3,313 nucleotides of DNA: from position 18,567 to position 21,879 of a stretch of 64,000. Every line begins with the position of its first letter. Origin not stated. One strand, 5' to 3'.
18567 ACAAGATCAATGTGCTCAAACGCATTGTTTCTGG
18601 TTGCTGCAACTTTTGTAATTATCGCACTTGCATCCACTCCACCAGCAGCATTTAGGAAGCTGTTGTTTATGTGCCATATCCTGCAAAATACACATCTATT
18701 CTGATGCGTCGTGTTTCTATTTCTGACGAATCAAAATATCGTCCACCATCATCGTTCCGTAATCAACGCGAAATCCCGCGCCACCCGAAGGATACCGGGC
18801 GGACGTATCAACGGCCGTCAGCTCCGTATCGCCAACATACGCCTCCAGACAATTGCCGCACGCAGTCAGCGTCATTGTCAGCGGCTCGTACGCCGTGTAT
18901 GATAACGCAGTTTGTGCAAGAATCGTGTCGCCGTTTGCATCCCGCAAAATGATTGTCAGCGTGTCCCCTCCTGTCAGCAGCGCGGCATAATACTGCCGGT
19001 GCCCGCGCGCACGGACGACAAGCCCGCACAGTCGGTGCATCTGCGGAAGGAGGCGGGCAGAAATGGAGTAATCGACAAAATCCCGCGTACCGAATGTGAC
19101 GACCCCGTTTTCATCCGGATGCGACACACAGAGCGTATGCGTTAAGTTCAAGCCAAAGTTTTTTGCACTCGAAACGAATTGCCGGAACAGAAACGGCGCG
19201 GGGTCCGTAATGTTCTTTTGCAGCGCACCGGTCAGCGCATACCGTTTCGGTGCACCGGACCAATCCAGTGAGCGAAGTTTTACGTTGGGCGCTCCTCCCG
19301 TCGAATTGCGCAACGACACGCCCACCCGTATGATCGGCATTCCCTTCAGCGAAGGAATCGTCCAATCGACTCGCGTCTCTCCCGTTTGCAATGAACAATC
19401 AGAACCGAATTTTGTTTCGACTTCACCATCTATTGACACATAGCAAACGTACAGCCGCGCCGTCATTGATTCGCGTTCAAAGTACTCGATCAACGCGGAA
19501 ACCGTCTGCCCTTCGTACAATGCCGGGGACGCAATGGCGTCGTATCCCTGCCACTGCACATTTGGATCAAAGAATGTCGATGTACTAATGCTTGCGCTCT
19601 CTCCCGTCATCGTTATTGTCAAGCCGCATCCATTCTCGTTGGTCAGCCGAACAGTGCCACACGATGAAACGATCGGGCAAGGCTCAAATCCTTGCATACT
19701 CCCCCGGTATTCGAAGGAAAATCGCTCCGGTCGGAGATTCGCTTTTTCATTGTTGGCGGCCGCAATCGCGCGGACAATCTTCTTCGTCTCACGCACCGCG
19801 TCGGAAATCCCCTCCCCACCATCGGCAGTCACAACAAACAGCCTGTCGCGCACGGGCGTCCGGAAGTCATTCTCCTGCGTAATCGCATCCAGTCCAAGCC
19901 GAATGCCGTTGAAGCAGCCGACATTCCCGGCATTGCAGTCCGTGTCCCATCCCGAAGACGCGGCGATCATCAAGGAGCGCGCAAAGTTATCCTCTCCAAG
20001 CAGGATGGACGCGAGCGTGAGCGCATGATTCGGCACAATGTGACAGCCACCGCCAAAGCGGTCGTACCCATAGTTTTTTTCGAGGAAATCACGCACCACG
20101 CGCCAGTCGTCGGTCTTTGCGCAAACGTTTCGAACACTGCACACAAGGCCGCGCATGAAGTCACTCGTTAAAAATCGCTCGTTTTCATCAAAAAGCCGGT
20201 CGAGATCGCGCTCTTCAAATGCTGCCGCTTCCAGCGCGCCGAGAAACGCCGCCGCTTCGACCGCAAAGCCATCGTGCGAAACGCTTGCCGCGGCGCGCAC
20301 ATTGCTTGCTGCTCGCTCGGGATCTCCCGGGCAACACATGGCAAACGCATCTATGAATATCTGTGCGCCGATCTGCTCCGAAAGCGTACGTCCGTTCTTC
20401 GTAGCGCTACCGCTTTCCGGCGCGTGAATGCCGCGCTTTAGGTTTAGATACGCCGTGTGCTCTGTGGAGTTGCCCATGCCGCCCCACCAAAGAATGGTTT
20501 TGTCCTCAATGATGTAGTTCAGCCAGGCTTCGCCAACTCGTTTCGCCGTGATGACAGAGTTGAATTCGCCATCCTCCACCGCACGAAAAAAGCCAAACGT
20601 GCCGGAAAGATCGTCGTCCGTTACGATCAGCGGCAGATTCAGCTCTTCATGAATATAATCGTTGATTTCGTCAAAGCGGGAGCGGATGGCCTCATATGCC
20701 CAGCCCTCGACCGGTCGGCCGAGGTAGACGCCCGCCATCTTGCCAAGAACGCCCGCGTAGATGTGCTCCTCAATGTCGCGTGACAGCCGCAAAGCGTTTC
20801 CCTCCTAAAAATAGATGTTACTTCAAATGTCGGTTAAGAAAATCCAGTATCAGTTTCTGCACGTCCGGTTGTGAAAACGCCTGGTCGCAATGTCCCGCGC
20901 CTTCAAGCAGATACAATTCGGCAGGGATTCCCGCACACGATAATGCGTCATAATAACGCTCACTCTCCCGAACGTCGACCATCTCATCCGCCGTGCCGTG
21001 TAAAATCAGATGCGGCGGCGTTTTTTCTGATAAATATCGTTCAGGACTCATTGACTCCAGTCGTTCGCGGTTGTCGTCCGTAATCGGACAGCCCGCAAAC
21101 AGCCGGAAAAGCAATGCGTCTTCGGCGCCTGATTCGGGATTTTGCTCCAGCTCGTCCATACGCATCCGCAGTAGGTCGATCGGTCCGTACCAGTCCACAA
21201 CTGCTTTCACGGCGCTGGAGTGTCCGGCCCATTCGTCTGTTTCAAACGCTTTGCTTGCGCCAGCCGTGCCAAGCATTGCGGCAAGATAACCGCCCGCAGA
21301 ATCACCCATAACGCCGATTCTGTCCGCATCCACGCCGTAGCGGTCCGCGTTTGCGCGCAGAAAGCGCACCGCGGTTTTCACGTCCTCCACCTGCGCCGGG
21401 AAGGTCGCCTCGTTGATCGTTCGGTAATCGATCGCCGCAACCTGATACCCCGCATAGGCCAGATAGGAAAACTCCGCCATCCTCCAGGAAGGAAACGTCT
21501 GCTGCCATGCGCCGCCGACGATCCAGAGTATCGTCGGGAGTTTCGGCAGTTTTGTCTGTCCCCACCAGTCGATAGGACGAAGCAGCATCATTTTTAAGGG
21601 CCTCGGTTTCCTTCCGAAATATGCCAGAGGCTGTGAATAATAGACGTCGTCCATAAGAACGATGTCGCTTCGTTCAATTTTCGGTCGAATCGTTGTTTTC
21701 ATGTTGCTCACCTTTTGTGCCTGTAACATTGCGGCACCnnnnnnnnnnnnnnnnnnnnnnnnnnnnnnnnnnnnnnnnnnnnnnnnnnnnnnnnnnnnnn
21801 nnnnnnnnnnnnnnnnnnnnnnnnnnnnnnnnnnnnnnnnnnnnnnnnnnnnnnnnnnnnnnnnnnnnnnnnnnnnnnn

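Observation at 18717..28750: Nucleoside-type importer operon ending in an ADP-ribosylglycohydrolase fusion: candidate pathway for a modified riboside or ribosyl conjugate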

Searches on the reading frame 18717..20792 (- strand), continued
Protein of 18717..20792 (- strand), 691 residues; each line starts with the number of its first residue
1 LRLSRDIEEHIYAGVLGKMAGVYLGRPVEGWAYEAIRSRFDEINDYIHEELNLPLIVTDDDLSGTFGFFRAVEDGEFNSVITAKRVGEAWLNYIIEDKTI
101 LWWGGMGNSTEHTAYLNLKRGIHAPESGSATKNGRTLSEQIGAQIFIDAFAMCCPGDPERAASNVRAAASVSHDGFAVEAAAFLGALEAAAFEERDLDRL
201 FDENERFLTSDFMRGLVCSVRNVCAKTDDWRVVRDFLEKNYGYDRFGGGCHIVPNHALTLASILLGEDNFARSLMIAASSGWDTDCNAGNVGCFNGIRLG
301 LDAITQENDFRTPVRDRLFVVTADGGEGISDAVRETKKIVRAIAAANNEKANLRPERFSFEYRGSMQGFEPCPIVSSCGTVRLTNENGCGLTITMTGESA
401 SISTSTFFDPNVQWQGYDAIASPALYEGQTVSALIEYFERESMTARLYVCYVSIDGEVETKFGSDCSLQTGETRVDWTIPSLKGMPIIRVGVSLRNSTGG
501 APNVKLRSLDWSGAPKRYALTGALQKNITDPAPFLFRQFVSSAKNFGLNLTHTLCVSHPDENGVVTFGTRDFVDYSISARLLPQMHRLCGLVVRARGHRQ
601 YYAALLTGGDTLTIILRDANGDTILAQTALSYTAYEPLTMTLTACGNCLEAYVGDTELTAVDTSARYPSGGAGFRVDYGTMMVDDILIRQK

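Call 78: search_protein_families(library=pfam, proteins=[L078:12139-13908:+, L076:7994-9904:+, L076:12256-13206:+, L067:13693-14265:+, L077:9135-9914:+, L077:6286-7530:+, L066:11655-12440:+, L065:12208-13353:-, L061:8760-10007:-, L056:12292-13446:-], max_evalue=0.0001)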
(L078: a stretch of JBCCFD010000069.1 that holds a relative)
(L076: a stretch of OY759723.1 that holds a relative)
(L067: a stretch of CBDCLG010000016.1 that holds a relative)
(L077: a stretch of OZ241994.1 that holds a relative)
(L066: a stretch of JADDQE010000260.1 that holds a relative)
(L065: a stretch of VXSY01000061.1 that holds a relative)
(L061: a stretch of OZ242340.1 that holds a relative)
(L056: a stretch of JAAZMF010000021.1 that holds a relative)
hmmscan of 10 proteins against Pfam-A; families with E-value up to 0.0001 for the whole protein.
L078:12139-13908:+ (589 aa): 1 family
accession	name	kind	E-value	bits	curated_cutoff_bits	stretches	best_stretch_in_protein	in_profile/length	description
PF03747.19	ADP_ribosyl_GH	-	3.1e-23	83.3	26.2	1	52-359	1-284/287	ADP-ribosylglycohydrolase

L076:7994-9904:+ (636 aa): 8 families
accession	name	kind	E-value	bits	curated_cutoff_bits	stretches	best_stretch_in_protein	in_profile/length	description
PF00560.39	LRR_1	-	4.3e-64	199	20.6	0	312-334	1-23/23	Leucine Rich Repeat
PF13855.12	LRR_8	-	7.1e-50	167.1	27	6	553-611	3-61/61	Leucine rich repeat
PF12799.13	LRR_4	-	2.3e-43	145.6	27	1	528-564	2-37/44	Leucine Rich repeats (2 copies)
PF23598.1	LRR_14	-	1.7e-38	132.8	40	5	402-511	42-147/353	Leucine-rich repeat region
PF23211.1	LRR_LRWD1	-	5e-10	39.8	28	0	520-564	35-77/190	Leucine-rich repeat and WD repeat-containing protein 1, LRR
PF25019.1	LRR_R13L1-DRL21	-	7.2e-07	29.6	27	0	494-535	83-125/127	R13L1/DRL21 LRRs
PF24141.1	LRR_ComC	-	6.4e-06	26.5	27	0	368-448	200-273/288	EGF-like domain-containing protein ComC LRR domain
PF24758.1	LRR_At5g56370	-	8.2e-06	26.1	27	0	312-371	12-73/227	FBD-associated F-box protein At5g56370, LRR repeats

L076:12256-13206:+ (316 aa): 1 family
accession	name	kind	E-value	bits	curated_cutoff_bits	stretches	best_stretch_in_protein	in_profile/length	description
PF02086.21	MethyltransfD12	-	1.1e-62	212.5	22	1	24-297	1-252/253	D12 class N6 adenine-specific DNA methyltransferase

L067:13693-14265:+ (190 aa): 1 family
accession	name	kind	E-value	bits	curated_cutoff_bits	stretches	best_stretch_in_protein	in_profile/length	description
PF01934.22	HepT-like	-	7.4e-20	71.3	23.5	1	83-176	4-120/120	Ribonuclease HepT-like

L077:9135-9914:+ (259 aa): 2 families
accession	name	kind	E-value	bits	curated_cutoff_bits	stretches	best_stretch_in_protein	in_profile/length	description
PF18290.7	Nudix_hydro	-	2.6e-22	79.1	26.5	1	13-91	2-80/80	Nudix hydrolase domain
PF00293.34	NUDIX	-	4.3e-18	66.1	21.1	1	105-219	4-122/134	NUDIX domain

L077:6286-7530:+ (414 aa): 1 family
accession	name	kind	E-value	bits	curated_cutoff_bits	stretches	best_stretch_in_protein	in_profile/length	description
PF01139.22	RtcB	-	5.1e-69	234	27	1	23-402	5-424/426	tRNA-splicing ligase RtcB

L066:11655-12440:+ (261 aa): 3 families
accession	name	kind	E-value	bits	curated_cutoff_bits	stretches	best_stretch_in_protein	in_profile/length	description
PF01738.24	DLH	-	1.5e-41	142.8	21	1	25-250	1-217/217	Dienelactone hydrolase family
PF00326.27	Peptidase_S9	-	2.1e-09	37.6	22.6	1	167-236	132-203/213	Prolyl oligopeptidase family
PF08840.17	BAAT_C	-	1.6e-06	28.8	20.9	0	174-220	110-158/210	BAAT / Acyl-CoA thioester hydrolase C terminal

L065:12208-13353:- (381 aa): 0 families

L061:8760-10007:- (415 aa): 2 families
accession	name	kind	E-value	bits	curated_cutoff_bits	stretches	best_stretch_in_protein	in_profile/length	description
PF01979.26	Amidohydro_1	-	8.8e-36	124.3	25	1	77-409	1-344/345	Amidohydrolase family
PF07969.17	Amidohydro_3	-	2.5e-17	63.9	29.7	1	115-392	163-450/472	Amidohydrolase family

L056:12292-13446:- (384 aa): 2 families
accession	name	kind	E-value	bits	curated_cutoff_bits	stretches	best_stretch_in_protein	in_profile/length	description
PF00465.25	Fe-ADH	-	2.7e-29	102.4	31.3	1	29-173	1-168/168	Iron-containing alcohol dehydrogenase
PF13685.12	Fe-ADH_2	-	8.5e-19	68.5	28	1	35-180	3-149/149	Iron-containing alcohol dehydrogenase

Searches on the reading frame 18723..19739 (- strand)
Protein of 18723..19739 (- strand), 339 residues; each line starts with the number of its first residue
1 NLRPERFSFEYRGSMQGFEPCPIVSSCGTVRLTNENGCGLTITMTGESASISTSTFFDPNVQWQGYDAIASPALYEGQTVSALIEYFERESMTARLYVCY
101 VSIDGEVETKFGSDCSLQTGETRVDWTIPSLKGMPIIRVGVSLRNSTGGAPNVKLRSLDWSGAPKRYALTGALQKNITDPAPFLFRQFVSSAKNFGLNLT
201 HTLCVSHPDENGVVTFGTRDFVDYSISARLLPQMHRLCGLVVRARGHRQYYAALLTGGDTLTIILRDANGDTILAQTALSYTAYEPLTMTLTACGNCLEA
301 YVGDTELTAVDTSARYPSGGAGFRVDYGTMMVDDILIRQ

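Call 93: search_protein_representatives(protein=window:18723-19739:-)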
Query: 339 residues. Proteins with E-value up to 0.001 (for the whole library): 509; up to 1e-10: 244; up to 1e-30: 29. The best 150 are listed.
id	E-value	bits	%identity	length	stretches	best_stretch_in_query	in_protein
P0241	6.5e-97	340.9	65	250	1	97-338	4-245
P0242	4.1e-68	246.2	39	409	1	3-337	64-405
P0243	5.3e-68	245.9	49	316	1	1-260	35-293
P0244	4.0e-63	229.8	38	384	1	3-336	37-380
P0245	2.0e-61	224.3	38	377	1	3-338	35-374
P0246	8.8e-60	218.9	39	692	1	5-338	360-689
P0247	1.1e-58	215.3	39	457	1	5-338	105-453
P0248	4.3e-58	213.3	45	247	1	95-337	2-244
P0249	4.3e-56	206.8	35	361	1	5-338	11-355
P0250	1.1e-52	195.6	36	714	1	4-335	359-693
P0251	2.6e-52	194.3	35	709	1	6-337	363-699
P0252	9.1e-50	185.9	38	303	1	46-335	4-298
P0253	3.4e-48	180.8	35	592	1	4-337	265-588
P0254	1.2e-46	175.6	35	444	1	5-334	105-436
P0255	6.6e-44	166.7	36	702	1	6-337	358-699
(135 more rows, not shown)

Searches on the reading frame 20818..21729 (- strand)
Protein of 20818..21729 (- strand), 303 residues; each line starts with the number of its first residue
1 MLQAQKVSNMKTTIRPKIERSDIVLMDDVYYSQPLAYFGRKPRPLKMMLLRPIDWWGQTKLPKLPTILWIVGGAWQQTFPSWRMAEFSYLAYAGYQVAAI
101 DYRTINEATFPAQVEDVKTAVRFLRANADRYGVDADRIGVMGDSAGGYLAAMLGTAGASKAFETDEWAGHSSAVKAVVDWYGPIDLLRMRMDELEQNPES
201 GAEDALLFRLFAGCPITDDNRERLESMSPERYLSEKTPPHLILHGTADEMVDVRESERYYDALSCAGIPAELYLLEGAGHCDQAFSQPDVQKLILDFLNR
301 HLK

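Call 3: search_protein_families(library=pfam, proteins=[window:20818-21729:-], max_evalue=0.01)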
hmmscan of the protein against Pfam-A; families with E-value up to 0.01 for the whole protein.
window:20818-21729:- (303 aa): 10 families
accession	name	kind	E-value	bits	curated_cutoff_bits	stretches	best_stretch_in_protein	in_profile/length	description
PF20434.5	BD-FAE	-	4.4e-52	177.1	26.8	1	62-263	11-215/215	BD-FAE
PF07859.19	Abhydrolase_3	-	1.5e-19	71.1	25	1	72-281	6-207/210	alpha/beta hydrolase fold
PF00326.27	Peptidase_S9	-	3.8e-19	69.5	22.6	2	213-303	118-211/213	Prolyl oligopeptidase family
PF12146.15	Hydrolase_4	-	6.8e-07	29.3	27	1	236-280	190-232/239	Serine aminopeptidase, S33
PF00135.34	COesterase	-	2.4e-05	24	27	1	63-160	102-207/515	Carboxylesterase family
PF00561.26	Abhydrolase_1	-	0.00015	21.9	25.8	0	229-284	200-242/245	alpha/beta hydrolase fold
PF01738.24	DLH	-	0.00046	20.3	21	0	116-281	80-187/217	Dienelactone hydrolase family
PF05728.18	UPF0227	-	0.0019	18.5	21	0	96-155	27-78/187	Uncharacterised protein family (UPF0227)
PF05705.20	DUF829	-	0.0026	18.1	25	1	233-286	176-229/242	Eukaryotic protein of unknown function (DUF829)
PF12740.14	PETase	-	0.0026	17.6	28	0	90-147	77-136/263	PET hydrolase-like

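Call 4: search_protein_families(library=ncbifam, proteins=[window:20818-21729:-], max_evalue=0.01)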
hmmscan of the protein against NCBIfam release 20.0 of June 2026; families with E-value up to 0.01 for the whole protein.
window:20818-21729:- (303 aa): 19 families
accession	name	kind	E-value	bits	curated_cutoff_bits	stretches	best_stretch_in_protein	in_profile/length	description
NF052354.1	EstLipQMycob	equivalog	5.6e-23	81.2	700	1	63-270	164-363/418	esterase LipQ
NF058653.1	LipP1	equivalog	3.6e-18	65.4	350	1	64-280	71-277/300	LipP1 family hormone-sensitive lipase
NF041902.1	pecacetest_PaeX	equivalog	1.5e-17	63.5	550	1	89-280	101-281/318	pectin acetylesterase PaeX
NF052620.1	AryltfaseLP1002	equivalog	4.6e-14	52.4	300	1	59-165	27-135/265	lp_1002 family arylesterase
NF007547.0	PRK10162.1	equivalog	1.9e-13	50.1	389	1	91-186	112-200/321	acetyl esterase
NF058650.1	GCSAG_HSLs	subfamily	8e-13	48.6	410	1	91-302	113-313/314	GCSAG motif subfamily hormone-sensitive lipase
NF033149.0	CHL_hydrolase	equivalog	2.7e-12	46.2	500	1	64-153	75-165/310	chloramphenicol hydrolase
NF058649.1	GTSAG_HSLs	subfamily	1.2e-11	44.5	380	1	70-153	97-174/312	GTSAG motif subfamily hormone-sensitive lipase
NF041556.1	tannase_B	equivalog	2.3e-11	43.7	300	1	110-164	129-183/463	subtype B tannase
NF042968.1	AcxylEst_AxeA1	equivalog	4.9e-11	41.6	700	1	89-157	74-141/459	acetylxylan esterase AxeA1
NF041555.1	tannase_A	equivalog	9.4e-09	34.4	550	1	106-163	171-228/619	subtype A tannase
NF050058.1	e_dPHAscl_type1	hypoth_equivalog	2e-07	30.8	150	1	113-156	81-124/276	extracellular catalytic domain type 1 short-chain-length polyhydroxyalkanoate depolymerase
NF058651.1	GESAG_HSLs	subfamily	1.6e-06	27.4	430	1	87-153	90-153/296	GESAG motif subfamily hormone-sensitive lipase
NF050057.1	e_dPHAmcl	equivalog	8.4e-06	25.3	270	1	232-281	186-235/252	extracellular medium-chain-length polyhydroxyalkanoate depolymerase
NF047920.1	lactonase_UilS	equivalog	2.4e-05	24.2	400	0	90-154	48-114/285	UilS family quorum-quenching N-acyl-homoserine lactonase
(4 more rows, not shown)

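Call 74: search_protein_families(library=padloc, proteins=[window:20818-21729:-], max_evalue=0.001)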
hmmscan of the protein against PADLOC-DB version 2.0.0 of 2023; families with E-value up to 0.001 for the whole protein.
window:20818-21729:- (303 aa): 0 families
